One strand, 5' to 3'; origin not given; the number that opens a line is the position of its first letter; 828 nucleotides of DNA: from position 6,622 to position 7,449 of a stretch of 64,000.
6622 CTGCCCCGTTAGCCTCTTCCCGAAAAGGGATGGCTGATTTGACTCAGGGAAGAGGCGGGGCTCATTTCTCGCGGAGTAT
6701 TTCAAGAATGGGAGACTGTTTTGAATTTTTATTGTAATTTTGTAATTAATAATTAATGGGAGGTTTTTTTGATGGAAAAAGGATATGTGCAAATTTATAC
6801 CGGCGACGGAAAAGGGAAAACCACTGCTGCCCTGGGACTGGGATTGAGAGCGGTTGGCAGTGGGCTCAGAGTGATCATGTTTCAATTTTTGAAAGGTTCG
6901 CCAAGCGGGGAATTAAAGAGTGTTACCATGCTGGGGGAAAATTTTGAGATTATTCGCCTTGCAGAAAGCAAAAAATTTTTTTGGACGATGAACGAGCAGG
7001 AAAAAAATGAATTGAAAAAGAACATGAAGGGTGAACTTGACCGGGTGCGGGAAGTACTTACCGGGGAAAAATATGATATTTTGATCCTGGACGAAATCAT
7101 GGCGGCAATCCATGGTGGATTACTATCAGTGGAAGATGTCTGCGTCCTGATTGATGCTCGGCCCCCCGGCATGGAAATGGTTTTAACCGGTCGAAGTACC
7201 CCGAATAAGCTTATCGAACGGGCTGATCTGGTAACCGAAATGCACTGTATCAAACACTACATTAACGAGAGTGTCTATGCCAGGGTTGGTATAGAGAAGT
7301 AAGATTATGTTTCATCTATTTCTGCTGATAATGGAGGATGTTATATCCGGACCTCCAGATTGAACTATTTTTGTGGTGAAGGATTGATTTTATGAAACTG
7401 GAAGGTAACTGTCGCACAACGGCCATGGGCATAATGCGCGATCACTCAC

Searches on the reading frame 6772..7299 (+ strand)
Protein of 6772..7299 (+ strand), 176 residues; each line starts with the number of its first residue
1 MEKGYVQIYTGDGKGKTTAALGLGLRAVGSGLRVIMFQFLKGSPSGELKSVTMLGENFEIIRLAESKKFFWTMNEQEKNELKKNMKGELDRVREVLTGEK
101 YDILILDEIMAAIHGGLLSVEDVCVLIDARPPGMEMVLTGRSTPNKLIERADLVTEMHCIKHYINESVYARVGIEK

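Call 7: find_related_loci(query=window:6772-7299:+, collection=genome_contigs, flank=3000)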
Query window:6772-7299:+ (176 aa) in genome_contigs; peptide patterns used: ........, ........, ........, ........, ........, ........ (x = any residue, [..] = any of these).
599 stretches matched a pattern (row limit reached: there are more); 65 encode a relative of the query (tblastn E <= 1e-3); 65 distinct loci.
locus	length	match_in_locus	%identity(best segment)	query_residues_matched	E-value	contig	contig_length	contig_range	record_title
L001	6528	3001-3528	89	1-176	8e-104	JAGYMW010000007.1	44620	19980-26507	MAG: Bacillota bacterium isolate M55B129 7, whole genome shotgun sequence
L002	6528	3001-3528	86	1-176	9e-101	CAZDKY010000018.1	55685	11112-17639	MAG TPA_asm: uncultured Syntrophomonadaceae bacterium isolate SRP067234_co1_353 genome assembly, contig: k99_631800, who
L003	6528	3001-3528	73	1-176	1e-84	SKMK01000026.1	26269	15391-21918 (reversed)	MAG: Syntrophomonadaceae bacterium isolate CSSed162cmA_245 CSSed16-2cmA-2971, whole genome shotgun sequence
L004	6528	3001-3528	70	1-176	2e-80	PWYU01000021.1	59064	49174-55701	MAG: Syntrophomonadaceae bacterium isolate T3Sed10_148R1 T3-Sed10-C394, whole genome shotgun sequence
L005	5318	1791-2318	71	1-176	5e-80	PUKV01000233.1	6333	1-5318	MAG: Syntrophomonadaceae bacterium isolate B1Sed10_67 B1-Sed10-C19487, whole genome shotgun sequence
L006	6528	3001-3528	72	1-176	3e-80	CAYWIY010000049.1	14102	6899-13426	MAG TPA_asm: uncultured Syntrophomonadaceae bacterium isolate binchicken_co32_447 genome assembly, contig: NODE_7104_len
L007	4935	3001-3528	68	1-176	1e-79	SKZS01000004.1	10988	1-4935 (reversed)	MAG: Syntrophomonadaceae bacterium isolate CSSed162cmB_344 CSSed16-2cmB-21472, whole genome shotgun sequence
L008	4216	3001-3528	72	1-176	3e-79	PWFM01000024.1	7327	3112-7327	MAG: Syntrophomonadaceae bacterium isolate T1Sed10_36 T1-Sed10-C12769, whole genome shotgun sequence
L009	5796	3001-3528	68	1-176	9e-79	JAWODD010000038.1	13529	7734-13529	MAG: Bacillota bacterium isolate BLK5-2.bin.114 k191_1436880, whole genome shotgun sequence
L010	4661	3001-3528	70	1-176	5e-79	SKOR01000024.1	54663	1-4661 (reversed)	MAG: Syntrophomonadaceae bacterium isolate CSSed162cmA_337 CSSed16-2cmA-409, whole genome shotgun sequence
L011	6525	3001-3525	68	1-175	2e-78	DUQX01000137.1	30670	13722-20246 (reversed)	MAG TPA_asm: Bacillota bacterium isolate AS08sgBPME_442 295968_AS08, whole genome shotgun sequence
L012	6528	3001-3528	66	1-176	9e-78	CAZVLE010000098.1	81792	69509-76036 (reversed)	MAG TPA_asm: uncultured Syntrophomonadaceae bacterium isolate SRP067234_co1_287 genome assembly, contig: k99_167409, who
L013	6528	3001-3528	68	1-176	8e-77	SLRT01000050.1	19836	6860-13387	MAG: Syntrophomonadaceae bacterium isolate CSSed165cm_584 CSSed16-5cm-6639, whole genome shotgun sequence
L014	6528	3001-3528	66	1-176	1e-76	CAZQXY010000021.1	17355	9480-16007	MAG TPA_asm: uncultured Desulfovibrionaceae bacterium isolate binchicken_co39_542 genome assembly, contig: NODE_8011_len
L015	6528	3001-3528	65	1-176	1e-76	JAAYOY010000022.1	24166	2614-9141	MAG: Bacillota bacterium isolate AS22ysBPME_12 9802_AS22, whole genome shotgun sequence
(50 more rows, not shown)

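Call 8: search_protein_families(library=pfam, proteins=[window:6772-7299:+])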
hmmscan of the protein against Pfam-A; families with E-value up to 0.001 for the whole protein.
window:6772-7299:+ (176 aa): 1 family
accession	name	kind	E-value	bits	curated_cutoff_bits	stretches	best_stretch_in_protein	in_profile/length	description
PF02572.21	CobA_CobO_BtuR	-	1.3e-58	198.4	25.7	1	2-175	1-171/172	ATP:corrinoid adenosyltransferase BtuR/CobO/CobP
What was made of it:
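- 6772..7302 (+): cobO, encoding ATP:co(I)rrinoid adenosyltransferase of the CobA/CobO/BtuR family (176 aa). PF02572, E = 1.3e-58 (call 8).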

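Call 16: find_related_loci(query=window:6772-7299:+, collection=metagenome_contigs, flank=1500)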
Query window:6772-7299:+ (176 aa) in metagenome_contigs; peptide patterns used: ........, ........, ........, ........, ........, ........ (x = any residue, [..] = any of these).
489 stretches matched a pattern; 126 encode a relative of the query (tblastn E <= 1e-3); the best 80 are kept; 80 distinct loci.
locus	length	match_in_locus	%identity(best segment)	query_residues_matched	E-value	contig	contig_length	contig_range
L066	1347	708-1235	82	1-176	2e-102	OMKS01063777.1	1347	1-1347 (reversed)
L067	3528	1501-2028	73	1-176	1e-83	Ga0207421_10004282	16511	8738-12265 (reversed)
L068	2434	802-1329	72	1-176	2e-83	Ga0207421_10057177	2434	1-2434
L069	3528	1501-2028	73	1-176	5e-81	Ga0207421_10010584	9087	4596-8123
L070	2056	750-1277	71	1-176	4e-83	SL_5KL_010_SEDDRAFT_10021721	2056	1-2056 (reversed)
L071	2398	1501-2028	72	1-176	1e-80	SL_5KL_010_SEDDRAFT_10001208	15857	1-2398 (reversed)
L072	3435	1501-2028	68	1-176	9e-80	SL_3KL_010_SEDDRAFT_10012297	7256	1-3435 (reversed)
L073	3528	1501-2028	72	1-176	2e-79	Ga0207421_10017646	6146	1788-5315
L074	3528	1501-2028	69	1-176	5e-79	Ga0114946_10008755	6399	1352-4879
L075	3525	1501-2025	68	1-175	1e-78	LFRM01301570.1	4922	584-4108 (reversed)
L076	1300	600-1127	69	1-176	3e-83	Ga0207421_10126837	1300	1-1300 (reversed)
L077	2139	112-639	68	1-176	4e-78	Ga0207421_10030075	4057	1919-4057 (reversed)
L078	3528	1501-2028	66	1-176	2e-77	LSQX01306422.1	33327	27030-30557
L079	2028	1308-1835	67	1-176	2e-79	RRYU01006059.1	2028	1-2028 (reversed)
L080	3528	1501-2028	65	1-176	8e-77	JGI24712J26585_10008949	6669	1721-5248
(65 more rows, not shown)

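Call 21: find_homologous_proteins(query=window:6772-7299:+, max_evalue=1e-40)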
Query window:6772-7299:+ (176 aa): 507 proteins with E <= 1e-40 among 8000 candidates; the best 120 are listed.
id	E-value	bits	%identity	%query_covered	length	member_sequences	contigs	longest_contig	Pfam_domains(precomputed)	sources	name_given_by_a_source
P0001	1.0e-109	382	100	100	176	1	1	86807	PF02572.22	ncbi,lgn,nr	ncbi:MAG: cob(I)yrinic acid a,c-diamide adenosyltransferase [Bacillota bacterium]|nr:cob(I)yrinic ac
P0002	5.4e-93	328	86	100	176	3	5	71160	PF02572.22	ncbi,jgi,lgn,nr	ncbi:MAG: cob(I)yrinic acid a,c-diamide adenosyltransferase [Firmicutes bacterium ML8_F2]|jgi:cob(I)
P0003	1.2e-91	323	85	100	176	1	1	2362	PF02572.22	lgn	-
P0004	3.8e-87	308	82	100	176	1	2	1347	PF02572.22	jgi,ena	-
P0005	5.9e-77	275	73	100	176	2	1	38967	PF02572.22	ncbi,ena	-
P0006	7.8e-77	275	74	100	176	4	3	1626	PF02572.22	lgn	-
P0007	2.4e-74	267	73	100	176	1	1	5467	PF02572.22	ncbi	-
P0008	1.5e-73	264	72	100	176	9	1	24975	PF02572.22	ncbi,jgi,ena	-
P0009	1.6e-73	264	72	100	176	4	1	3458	PF02572.22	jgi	-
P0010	4.2e-73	263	72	100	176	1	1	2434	PF02572.22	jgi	-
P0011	7.4e-73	262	69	100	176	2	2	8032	PF02572.22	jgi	-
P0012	2.6e-72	260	70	100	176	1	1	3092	PF02572.22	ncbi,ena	-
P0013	2.8e-72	260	71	100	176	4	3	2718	PF02572.22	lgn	-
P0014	6.3e-72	259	69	100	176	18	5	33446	PF02572.22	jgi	jgi:cob(I)alamin adenosyltransferase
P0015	7.0e-72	259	68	100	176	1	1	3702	PF02572.22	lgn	-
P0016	7.5e-72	259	69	100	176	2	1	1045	PF02572.22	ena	-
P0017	8.2e-72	259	70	100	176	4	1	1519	PF02572.22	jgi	jgi:cob(I)alamin adenosyltransferase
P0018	1.0e-71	258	67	100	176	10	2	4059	PF02572.22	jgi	-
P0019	1.8e-71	257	69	100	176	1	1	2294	PF02572.22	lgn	-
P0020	2.2e-71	257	71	100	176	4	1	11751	PF02572.22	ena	-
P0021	3.4e-71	257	70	100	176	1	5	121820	PF02572.22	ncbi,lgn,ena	-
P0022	3.6e-71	256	68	99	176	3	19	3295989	PF02572.22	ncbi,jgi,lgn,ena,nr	ncbi:MAG TPA: cob(I)yrinic acid a,c-diamide adenosyltransferase [Firmicutes bacterium]|nr:cob(I)yrin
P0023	5.6e-71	256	69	100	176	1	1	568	PF02572.22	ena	-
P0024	8.6e-71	255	70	100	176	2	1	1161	PF02572.22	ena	-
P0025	2.0e-70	254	67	100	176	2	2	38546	PF02572.22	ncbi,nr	ncbi:MAG: cob(I)yrinic acid a,c-diamide adenosyltransferase [Dethiobacteria bacterium]|nr:cob(I)yrin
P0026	2.0e-70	254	68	100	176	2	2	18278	PF02572.22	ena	-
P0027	4.0e-70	253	68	100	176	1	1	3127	PF02572.22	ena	-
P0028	5.9e-70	253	66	100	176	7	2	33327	PF02572.22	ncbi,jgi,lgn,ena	jgi:cob(I)alamin adenosyltransferase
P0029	7.0e-70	252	66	100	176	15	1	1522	PF02572.22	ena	-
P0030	9.2e-70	252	65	100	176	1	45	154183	PF02572.22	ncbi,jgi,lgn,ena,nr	ncbi:MAG: cob(I)yrinic acid a,c-diamide adenosyltransferase [Firmicutes bacterium]|jgi:cob(I)alamin 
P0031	1.2e-69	252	68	100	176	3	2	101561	PF02572.22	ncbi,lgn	-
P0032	1.3e-69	251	67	100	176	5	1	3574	PF02572.22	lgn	-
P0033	1.4e-69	251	66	100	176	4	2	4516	PF02572.22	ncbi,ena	-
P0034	1.5e-69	251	66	100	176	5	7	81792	PF02572.22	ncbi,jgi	jgi:cob(I)alamin adenosyltransferase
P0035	1.5e-69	251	69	100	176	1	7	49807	PF02572.22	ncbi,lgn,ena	-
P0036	1.7e-69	251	68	100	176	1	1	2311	PF02572.22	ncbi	-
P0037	2.4e-69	251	64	100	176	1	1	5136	PF02572.22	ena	-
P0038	2.5e-69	250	68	100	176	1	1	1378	PF02572.22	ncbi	-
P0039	4.0e-69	250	68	100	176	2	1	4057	PF02572.22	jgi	-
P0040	7.1e-69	249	68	100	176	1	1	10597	PF02572.22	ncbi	-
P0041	7.9e-69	249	68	100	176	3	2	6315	PF02572.22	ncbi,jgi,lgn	-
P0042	8.4e-69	249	66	100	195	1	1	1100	PF02572.22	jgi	jgi:cob(I)alamin adenosyltransferase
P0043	8.8e-69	249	67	100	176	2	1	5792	PF02572.22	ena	-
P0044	9.1e-69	249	66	100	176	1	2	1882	PF02572.22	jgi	jgi:cob(I)alamin adenosyltransferase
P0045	9.7e-69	249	66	100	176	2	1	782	PF02572.22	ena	-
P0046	1.1e-68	248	68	100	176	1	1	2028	PF02572.22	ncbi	-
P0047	1.1e-68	248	68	100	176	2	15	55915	PF02572.22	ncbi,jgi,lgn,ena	-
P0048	1.2e-68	248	66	100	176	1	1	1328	PF02572.22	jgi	-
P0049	1.3e-68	248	65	100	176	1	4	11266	PF02572.22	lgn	-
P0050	2.0e-68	248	69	100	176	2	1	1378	PF02572.22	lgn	-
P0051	2.8e-68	247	68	100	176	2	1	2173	PF02572.22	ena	-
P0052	3.4e-68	247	67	100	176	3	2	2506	PF02572.22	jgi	-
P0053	3.5e-68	247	67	100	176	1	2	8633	PF02572.22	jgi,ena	-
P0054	3.7e-68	247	68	100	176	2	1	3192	PF02572.22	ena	-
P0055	4.5e-68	246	66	100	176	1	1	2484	PF02572.22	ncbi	-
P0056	5.1e-68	246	67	100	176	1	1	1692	PF02572.22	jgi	-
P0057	5.5e-68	246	66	100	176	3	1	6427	PF02572.22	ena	-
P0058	7.8e-68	246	65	100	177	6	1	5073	PF02572.22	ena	-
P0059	8.7e-68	245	66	100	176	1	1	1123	PF02572.22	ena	-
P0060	8.8e-68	245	67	100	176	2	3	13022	PF02572.22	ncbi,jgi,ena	-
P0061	8.8e-68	245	67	100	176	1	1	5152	PF02572.22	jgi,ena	-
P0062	9.5e-68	245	66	100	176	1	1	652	PF02572.22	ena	-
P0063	9.6e-68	245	65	100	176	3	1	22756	PF02572.22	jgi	jgi:cob(I)alamin adenosyltransferase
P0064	9.8e-68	245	65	100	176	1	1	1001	PF02572.22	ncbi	-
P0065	1.0e-67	245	65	100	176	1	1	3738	PF02572.22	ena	-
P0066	1.1e-67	245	66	100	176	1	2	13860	PF02572.22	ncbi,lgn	ncbi:MAG: cob(I)yrinic acid a,c-diamide adenosyltransferase [Bacillota bacterium]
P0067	1.1e-67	245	66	100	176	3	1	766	PF02572.22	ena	-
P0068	1.4e-67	245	66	100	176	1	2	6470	PF02572.22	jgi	-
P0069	1.4e-67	245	66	100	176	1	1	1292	PF02572.22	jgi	-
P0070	2.0e-67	244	67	100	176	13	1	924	PF02572.22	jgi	-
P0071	2.3e-67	244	65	100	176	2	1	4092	PF02572.22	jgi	-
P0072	3.2e-67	244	64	100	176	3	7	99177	PF02572.22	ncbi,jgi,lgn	ncbi:MAG: cob(I)yrinic acid a,c-diamide adenosyltransferase [Dethiobacteria bacterium]|jgi:cob(I)ala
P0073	4.3e-67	243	66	100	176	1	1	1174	PF02572.22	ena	-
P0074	4.4e-67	243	68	100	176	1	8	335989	PF02572.22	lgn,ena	-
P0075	4.5e-67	243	67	100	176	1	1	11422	PF02572.22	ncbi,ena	-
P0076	5.2e-67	243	66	100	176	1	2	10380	PF02572.22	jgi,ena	-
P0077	5.2e-67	243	65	100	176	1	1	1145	PF02572.22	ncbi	-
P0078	5.5e-67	243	66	100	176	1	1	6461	PF02572.22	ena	-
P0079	6.2e-67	243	63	100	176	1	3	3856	PF02572.22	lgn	-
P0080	6.3e-67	243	65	100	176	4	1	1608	PF02572.22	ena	-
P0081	9.3e-67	242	66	100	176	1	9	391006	PF02572.22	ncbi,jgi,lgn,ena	-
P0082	9.6e-67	242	64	100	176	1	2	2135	PF02572.22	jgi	jgi:cob(I)alamin adenosyltransferase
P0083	1.2e-66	242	64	100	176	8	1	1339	PF02572.22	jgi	jgi:cob(I)alamin adenosyltransferase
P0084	1.3e-66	242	64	100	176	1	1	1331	PF02572.22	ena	-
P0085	1.4e-66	242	64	100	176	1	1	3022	PF02572.22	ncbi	-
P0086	1.9e-66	241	66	100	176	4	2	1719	PF02572.22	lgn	-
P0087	2.3e-66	241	64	100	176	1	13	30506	PF02572.22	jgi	jgi:cob(I)alamin adenosyltransferase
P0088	3.4e-66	240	64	99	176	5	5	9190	PF02572.22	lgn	-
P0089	5.2e-66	240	65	100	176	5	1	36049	PF02572.22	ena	-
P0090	6.9e-66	239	67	97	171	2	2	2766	PF02572.22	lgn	-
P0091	7.9e-66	239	64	100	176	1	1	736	PF02572.22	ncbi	-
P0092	1.1e-65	239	65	100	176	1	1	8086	PF02572.22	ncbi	-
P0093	1.7e-65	238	65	100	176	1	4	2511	PF02572.22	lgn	-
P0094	2.0e-65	238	64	100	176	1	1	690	PF02572.22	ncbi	-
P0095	3.9e-65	237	63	99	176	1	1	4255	PF02572.22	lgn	-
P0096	8.5e-65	236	64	100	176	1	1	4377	PF02572.22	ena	-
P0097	1.6e-64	235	63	100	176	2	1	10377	PF02572.22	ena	-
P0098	1.7e-64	235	63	100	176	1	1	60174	PF02572.22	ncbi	ncbi:MAG: cob(I)yrinic acid a,c-diamide adenosyltransferase [Bacillota bacterium]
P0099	3.2e-64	234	61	99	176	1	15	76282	PF02572.22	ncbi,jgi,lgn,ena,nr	ncbi:MAG: cob(I)yrinic acid a,c-diamide adenosyltransferase [Clostridiales bacterium]|jgi:cob(I)alam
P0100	4.2e-64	234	65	100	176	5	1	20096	PF02572.22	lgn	-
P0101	4.3e-64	233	62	100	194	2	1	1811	PF02572.22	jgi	jgi:cob(I)alamin adenosyltransferase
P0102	5.4e-64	233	61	99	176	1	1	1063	PF02572.22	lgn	-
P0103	7.8e-64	233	62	100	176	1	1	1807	PF02572.22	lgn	-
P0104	1.4e-63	232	64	100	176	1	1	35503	PF02572.22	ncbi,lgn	-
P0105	2.6e-63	231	62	99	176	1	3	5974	PF02572.22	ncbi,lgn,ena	-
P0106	3.4e-63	231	64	99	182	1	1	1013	PF02572.22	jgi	jgi:cob(I)alamin adenosyltransferase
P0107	3.8e-63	230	62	100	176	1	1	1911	PF02572.22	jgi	-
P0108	1.5e-62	228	60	100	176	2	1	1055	PF02572.22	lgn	-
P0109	2.8e-62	228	61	99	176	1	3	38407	PF02572.22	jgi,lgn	jgi:cob(I)alamin adenosyltransferase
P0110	3.9e-62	227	63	100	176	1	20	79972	PF02572.22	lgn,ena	-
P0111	4.0e-62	227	63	99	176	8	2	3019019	PF02572.22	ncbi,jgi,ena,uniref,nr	ncbi:cob(I)yrinic acid a,c-diamide adenosyltransferase [Caldanaerobacter subterraneus]|uniref:Cob(I)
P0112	4.7e-62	227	63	100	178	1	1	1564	PF02572.22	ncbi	-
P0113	5.3e-62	227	60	99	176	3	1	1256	PF02572.22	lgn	-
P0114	7.4e-62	226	59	99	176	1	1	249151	PF02572.22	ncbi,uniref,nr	ncbi:cob(I)yrinic acid a,c-diamide adenosyltransferase [Caldicoprobacter algeriensis]|uniref:cob(I)y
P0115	8.0e-62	226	60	99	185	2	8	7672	PF02572.22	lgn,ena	-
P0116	1.0e-61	226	60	99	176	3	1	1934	PF02572.22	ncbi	-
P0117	1.3e-61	225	63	100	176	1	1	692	PF02572.22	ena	-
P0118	1.4e-61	225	59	99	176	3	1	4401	PF02572.22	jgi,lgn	-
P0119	2.0e-61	225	62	99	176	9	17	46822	PF02572.22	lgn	-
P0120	2.2e-61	225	61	99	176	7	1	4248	PF02572.22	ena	-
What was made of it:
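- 6772..7302 (+): Orthologues are 82-89% identical (calls 7, 16, 21).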

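Call 22: find_encoding_contigs(protein=P0003, flank=1500, max_places=5)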
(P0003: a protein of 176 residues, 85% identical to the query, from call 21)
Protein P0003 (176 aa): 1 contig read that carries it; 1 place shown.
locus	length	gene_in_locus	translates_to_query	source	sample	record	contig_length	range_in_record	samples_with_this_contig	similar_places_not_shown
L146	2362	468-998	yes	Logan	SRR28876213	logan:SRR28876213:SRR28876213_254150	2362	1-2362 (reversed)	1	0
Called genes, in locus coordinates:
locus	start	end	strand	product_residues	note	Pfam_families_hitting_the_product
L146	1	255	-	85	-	?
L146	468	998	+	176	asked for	PF02572:CobA_CobO_BtuR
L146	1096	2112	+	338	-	-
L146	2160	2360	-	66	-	?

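Call 23: find_encoding_contigs(protein=P0002, flank=1500, max_places=8)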
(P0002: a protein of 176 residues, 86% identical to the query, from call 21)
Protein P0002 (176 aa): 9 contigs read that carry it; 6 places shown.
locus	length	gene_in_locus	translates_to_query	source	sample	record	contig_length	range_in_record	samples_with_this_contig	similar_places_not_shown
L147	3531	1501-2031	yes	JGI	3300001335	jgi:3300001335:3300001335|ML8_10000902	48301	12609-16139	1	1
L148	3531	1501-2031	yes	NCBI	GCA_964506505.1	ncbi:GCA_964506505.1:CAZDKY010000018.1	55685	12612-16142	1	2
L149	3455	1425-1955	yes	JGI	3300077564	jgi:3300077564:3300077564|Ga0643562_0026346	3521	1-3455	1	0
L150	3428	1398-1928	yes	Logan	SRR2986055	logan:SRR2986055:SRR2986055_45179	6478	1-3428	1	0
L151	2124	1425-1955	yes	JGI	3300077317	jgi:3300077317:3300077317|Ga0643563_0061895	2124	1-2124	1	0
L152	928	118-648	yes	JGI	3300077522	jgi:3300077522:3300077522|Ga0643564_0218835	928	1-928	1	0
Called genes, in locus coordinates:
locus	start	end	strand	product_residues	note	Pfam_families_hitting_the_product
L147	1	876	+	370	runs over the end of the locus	PF01955:CbiZ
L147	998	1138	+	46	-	-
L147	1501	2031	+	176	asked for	PF02572:CobA_CobO_BtuR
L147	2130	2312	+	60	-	-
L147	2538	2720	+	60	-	-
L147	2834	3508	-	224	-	PF00027:cNMP_binding, PF01325:Fe_dep_repress (weak), PF13545:HTH_Crp_2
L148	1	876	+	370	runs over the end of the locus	PF01955:CbiZ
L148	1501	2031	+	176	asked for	PF02572:CobA_CobO_BtuR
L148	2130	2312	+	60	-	-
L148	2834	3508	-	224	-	PF00027:cNMP_binding, PF01325:Fe_dep_repress (weak), PF13545:HTH_Crp_2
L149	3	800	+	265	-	?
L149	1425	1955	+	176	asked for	PF02572:CobA_CobO_BtuR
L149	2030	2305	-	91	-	-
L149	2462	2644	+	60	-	-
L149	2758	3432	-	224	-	PF00027:cNMP_binding, PF01325:Fe_dep_repress (weak), PF13545:HTH_Crp_2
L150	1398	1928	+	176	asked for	PF02572:CobA_CobO_BtuR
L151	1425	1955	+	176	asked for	PF02572:CobA_CobO_BtuR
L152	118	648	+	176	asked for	PF02572:CobA_CobO_BtuR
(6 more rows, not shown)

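Call 24: find_encoding_contigs(protein=P0006, flank=1500, max_places=5)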
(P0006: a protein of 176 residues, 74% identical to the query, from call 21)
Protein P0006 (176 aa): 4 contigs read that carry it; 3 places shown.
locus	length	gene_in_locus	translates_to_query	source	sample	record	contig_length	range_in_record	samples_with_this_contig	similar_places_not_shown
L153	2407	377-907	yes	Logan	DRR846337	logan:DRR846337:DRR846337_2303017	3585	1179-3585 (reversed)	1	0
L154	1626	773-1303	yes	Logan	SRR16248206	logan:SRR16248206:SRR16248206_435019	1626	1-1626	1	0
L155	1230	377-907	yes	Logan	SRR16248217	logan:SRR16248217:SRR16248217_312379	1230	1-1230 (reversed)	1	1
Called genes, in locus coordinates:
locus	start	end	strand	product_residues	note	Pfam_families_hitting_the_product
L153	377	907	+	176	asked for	PF02572:CobA_CobO_BtuR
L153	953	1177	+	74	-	-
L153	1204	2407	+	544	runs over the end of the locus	PF03063:Prismane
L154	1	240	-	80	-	?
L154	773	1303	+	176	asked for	PF02572:CobA_CobO_BtuR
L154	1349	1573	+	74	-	-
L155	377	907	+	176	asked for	PF02572:CobA_CobO_BtuR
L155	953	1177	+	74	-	-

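Call 47: search_protein_families(library=ncbifam, proteins=[L146:1096-2112:+, window:6772-7299:+], max_evalue=0.01)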
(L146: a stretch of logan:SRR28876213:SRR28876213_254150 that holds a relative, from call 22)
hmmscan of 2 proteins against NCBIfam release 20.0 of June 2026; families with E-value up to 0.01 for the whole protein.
L146:1096-2112:+ (338 aa): 0 families

window:6772-7299:+ (176 aa): 4 families
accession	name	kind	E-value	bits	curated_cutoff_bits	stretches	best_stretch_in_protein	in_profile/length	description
NF004637.0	PRK05986.1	subfamily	1.3e-48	165.4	185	1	2-175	27-196/197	cob(I)yrinic acid a,c-diamide adenosyltransferase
TIGR00708.1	cobA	equivalog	8e-46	156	167.75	1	2-175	4-176/177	cob(I)yrinic acid a,c-diamide adenosyltransferase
NF005647.0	PRK07413.1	equivalog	2.3e-23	82.6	426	1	3-165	19-190/382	cob(I)yrinic acid a,c-diamide adenosyltransferase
NF005648.0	PRK07414.1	equivalog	5.4e-22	78.2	248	1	3-158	21-173/178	P-loop NTPase family protein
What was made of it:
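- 6772..7302 (+): TIGR00708 and NF004637 match, though below their curated cut-offs (call 47).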

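Call 51: find_encoding_contigs(protein=P0001, flank=1000, max_places=3)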
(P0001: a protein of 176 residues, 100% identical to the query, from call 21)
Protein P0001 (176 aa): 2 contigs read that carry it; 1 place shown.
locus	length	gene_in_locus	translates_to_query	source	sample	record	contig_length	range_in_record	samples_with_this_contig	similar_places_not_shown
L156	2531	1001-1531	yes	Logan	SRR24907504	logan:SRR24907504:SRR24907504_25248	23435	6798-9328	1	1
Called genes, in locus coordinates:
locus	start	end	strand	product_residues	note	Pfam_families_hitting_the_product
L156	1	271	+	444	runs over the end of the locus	PF03417:AAT (weak), PF03577:Peptidase_C69 (faint)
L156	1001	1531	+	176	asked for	PF02572:CobA_CobO_BtuR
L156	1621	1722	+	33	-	-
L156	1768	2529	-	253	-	PF12679:ABC2_membrane_2, PF12698:ABC2_membrane_3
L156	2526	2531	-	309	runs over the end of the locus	PF00005:ABC_tran, PF13304:AAA_21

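Call 52: find_encoding_contigs(protein=P0004, flank=1500, max_places=4)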
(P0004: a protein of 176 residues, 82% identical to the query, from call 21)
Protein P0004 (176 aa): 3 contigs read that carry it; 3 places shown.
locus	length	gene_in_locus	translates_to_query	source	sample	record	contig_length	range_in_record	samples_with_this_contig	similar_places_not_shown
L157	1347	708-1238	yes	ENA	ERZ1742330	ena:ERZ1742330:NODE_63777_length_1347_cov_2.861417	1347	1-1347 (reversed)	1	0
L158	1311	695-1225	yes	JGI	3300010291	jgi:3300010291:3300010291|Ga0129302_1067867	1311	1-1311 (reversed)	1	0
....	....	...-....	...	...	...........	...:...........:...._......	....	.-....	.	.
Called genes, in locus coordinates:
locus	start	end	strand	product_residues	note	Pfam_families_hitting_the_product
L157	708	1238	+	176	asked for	PF02572:CobA_CobO_BtuR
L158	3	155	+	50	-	?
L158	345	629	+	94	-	-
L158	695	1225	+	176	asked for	PF02572:CobA_CobO_BtuR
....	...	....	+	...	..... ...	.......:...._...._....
